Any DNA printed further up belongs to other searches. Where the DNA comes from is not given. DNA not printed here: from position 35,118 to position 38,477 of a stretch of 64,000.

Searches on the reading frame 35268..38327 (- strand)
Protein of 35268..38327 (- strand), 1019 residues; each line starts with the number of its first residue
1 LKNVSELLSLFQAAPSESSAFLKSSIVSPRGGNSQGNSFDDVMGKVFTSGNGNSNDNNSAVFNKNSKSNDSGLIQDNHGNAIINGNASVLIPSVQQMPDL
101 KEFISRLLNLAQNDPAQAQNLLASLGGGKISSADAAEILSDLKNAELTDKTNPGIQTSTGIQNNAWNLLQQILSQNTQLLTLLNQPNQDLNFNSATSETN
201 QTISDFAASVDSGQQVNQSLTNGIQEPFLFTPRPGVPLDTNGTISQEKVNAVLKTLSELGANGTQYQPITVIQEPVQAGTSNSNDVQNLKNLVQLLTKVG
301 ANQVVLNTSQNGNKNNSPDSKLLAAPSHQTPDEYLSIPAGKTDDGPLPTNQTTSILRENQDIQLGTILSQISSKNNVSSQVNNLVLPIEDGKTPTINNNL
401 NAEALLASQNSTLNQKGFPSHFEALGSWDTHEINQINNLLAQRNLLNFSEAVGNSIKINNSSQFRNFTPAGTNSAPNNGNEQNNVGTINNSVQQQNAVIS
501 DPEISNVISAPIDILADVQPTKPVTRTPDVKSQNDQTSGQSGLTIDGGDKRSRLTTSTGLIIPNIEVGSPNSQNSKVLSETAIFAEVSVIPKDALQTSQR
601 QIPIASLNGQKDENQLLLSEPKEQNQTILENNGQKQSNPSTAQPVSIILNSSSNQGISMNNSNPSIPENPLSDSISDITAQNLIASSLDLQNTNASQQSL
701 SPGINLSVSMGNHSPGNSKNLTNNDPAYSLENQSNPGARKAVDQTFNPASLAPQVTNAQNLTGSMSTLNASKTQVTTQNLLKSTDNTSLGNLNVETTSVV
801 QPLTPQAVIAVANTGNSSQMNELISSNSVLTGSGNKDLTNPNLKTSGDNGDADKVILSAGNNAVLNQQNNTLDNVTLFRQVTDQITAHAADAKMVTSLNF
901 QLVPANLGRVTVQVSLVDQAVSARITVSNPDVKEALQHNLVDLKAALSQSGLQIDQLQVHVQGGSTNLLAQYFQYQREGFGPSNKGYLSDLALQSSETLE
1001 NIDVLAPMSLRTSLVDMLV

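Call 41: search_protein_families(library=pfam, proteins=[window:35268-38327:-], max_evalue=5)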
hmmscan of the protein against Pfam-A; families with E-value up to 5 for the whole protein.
window:35268-38327:- (1019 aa): 1 family
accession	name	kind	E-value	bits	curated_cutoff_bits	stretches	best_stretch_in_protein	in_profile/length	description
PF02120.21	Flg_hook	-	8.5e-18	64.4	29.8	1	891-966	8-83/85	Flagellar hook-length control protein FliK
